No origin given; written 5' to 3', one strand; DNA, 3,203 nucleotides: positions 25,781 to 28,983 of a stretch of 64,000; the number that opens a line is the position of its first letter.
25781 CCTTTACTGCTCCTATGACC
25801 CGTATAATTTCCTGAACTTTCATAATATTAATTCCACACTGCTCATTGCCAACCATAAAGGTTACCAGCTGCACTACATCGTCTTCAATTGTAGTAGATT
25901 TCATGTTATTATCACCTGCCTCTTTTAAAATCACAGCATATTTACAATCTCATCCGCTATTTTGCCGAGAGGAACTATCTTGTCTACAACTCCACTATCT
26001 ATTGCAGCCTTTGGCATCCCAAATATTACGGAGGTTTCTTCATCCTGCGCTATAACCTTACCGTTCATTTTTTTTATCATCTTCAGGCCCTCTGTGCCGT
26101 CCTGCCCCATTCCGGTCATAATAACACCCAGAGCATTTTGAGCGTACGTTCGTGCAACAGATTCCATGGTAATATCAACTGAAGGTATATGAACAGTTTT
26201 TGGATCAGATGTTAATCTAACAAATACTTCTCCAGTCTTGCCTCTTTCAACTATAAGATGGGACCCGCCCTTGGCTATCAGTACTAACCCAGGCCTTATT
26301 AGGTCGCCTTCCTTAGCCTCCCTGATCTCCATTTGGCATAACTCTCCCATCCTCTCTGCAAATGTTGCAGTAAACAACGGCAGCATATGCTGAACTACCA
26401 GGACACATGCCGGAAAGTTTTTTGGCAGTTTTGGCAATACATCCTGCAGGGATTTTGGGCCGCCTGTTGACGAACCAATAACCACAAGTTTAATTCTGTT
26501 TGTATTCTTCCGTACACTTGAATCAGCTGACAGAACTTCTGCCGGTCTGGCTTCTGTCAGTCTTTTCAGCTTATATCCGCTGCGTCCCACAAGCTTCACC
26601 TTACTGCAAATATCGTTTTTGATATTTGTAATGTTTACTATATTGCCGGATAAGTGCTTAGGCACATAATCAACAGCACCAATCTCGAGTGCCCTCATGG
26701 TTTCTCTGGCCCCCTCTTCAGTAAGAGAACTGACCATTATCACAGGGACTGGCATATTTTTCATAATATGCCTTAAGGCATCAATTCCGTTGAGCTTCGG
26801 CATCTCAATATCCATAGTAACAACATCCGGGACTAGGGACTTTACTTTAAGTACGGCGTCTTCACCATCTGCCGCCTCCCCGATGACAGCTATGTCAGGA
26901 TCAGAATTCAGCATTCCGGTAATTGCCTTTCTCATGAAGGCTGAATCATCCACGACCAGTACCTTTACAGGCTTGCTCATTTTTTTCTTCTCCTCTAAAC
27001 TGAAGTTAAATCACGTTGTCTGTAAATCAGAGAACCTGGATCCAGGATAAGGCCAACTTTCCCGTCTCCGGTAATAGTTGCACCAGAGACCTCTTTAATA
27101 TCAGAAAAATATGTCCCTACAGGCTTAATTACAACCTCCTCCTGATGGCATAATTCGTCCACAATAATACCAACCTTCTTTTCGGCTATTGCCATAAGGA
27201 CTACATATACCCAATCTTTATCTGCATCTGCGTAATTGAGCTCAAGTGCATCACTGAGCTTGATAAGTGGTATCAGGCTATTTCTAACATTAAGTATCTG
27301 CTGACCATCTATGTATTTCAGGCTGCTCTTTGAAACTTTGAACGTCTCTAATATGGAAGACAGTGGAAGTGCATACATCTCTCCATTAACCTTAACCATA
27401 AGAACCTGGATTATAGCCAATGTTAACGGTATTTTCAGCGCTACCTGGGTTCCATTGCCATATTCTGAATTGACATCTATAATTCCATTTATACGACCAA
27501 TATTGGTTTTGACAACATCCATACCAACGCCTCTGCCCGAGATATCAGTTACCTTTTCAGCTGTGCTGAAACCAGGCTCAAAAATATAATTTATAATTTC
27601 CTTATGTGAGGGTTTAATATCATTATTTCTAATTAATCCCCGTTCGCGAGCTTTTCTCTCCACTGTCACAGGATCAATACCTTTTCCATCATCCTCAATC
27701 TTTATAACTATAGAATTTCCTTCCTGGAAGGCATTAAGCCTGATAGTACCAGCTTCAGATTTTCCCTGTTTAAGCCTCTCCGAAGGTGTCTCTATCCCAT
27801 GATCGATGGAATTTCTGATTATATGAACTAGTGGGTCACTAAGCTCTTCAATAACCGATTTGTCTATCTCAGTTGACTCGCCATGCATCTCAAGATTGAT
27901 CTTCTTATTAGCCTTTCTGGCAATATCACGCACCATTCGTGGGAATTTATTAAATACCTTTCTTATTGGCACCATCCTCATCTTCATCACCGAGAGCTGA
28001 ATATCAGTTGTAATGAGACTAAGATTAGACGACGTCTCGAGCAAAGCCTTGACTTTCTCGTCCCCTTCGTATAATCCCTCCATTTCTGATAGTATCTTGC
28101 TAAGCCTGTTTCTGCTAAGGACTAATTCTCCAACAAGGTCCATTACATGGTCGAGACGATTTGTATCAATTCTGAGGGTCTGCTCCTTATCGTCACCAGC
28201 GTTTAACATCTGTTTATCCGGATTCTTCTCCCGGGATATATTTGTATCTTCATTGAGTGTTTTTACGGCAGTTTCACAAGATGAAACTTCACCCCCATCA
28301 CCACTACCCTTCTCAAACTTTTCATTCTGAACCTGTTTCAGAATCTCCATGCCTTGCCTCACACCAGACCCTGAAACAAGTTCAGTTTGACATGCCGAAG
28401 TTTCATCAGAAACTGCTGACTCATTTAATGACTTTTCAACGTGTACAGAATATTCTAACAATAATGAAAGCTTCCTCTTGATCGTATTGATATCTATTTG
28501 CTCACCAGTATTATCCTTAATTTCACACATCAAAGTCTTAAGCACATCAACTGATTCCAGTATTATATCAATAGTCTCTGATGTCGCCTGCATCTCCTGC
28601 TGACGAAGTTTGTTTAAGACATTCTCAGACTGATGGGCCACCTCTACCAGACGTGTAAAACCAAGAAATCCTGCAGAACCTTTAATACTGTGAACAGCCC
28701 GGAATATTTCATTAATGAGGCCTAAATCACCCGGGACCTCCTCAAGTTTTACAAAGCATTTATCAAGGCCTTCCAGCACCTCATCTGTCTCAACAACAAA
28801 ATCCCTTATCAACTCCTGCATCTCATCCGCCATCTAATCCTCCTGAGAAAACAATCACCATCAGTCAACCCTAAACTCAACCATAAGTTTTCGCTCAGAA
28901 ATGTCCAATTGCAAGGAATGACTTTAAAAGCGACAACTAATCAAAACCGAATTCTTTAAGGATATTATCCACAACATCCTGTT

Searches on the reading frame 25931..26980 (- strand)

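Call 3: search_protein_families(library=pfam, proteins=[window:25931-26980:-], max_evalue=0.1)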
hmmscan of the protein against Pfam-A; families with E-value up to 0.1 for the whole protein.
window:25931-26980:- (349 aa): 3 families
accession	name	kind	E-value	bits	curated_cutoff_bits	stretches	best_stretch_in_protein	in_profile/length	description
PF01339.22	CheB_methylest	-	6.3e-65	218.6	24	1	166-345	1-174/174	CheB methylesterase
PF00072.30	Response_reg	-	7.3e-23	81.3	30.2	1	7-111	1-102/111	Response regulator receiver domain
PF09472.15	MtrF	-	0.092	12.6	22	0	107-135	3-31/62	Tetrahydromethanopterin S-methyltransferase, F subunit (MtrF)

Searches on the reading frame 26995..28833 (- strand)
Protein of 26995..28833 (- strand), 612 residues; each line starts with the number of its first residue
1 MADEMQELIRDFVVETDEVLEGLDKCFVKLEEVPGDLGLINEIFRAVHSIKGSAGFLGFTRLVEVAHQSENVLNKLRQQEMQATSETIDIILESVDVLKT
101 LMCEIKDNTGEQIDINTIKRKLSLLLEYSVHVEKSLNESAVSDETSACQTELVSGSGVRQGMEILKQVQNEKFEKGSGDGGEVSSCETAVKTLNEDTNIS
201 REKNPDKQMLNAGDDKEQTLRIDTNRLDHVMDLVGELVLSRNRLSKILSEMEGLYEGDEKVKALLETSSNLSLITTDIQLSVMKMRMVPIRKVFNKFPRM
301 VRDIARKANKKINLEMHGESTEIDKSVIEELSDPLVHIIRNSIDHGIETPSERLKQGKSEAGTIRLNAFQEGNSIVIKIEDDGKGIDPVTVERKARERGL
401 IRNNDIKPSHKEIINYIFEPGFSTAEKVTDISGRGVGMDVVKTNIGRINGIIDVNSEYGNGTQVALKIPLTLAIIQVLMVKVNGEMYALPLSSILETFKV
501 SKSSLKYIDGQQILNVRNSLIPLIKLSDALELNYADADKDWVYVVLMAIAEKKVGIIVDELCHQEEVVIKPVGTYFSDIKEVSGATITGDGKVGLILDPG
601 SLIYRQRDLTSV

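Call 3: search_protein_families(library=pfam, proteins=[window:26995-28833:-], max_evalue=0.1)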
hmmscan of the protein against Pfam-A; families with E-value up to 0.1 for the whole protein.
window:26995-28833:- (612 aa): 5 families
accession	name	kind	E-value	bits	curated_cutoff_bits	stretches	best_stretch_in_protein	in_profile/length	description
PF01584.24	CheW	-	8.4e-27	93.9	23.5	1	476-605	1-136/138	CheW-like domain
PF02518.31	HATPase_c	-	3e-17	63.5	26.4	1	332-471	3-110/111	Histidine kinase-, DNA gyrase B-, and HSP90-like ATPase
PF02895.20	H-kinase_dim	-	4.4e-17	62.7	23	1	217-285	1-68/68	Signal transducing histidine kinase, homodimeric domain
PF01627.28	Hpt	-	4e-16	59.5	24.6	1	7-98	1-81/84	Hpt domain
PF13589.12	HATPase_c_3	-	0.015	15.7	25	0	336-393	8-52/137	Histidine kinase-, DNA gyrase B-, and HSP90-like ATPase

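Call 38: search_solved_structures(query=window:26995-28833:-, max_evalue=0.001)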
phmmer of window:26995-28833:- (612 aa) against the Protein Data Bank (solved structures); distinct sequences matched with E-value up to 0.001: 21.
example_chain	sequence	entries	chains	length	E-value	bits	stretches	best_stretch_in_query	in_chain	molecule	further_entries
3ja6_C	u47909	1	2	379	3.7e-106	359.5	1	218-600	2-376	Chemotaxis protein CheA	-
1b3q_A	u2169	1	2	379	3.1e-105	356.5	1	218-600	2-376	PROTEIN (CHEMOTAXIS PROTEIN CHEA)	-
6s1k_A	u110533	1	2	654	4.3e-101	342.8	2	215-603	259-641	Chemotaxis protein CheA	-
2ch4_A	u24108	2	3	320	1.7e-92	314.4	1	286-600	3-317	CHEMOTAXIS PROTEIN CHEA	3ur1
4jpb_A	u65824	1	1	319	3.4e-90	306.8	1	286-600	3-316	Chemotaxis protein CheA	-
8c5v_A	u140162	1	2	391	1.8e-85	291.2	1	217-602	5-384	Chemotaxis protein CheA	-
4xiv_A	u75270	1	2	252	1.4e-75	258.6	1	217-471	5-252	Chemotaxis protein CheA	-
1i5d_A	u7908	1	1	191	2.1e-63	218.4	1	282-471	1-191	CHEMOTAXIS PROTEIN CHEA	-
1i58_A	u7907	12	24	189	2.8e-61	211.4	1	286-471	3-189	CHEMOTAXIS PROTEIN CHEA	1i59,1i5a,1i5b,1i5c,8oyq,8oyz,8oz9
6mi6_A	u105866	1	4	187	4.2e-61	210.8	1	285-470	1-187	Chemotaxis protein CheA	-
6ff6_A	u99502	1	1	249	8.3e-27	97.6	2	14-107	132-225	BRIC1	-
2ld6_A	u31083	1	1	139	6.9e-21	78.1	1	5-119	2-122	Chemotaxis protein CheA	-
1tqg_A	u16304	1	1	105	6.7e-19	71.5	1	7-103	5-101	Chemotaxis protein cheA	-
1i5n_A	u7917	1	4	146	3e-15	59.4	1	4-107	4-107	CHEMOTAXIS PROTEIN CHEA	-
8c5v_C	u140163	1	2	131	5.8e-15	58.5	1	4-106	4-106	Chemotaxis protein CheA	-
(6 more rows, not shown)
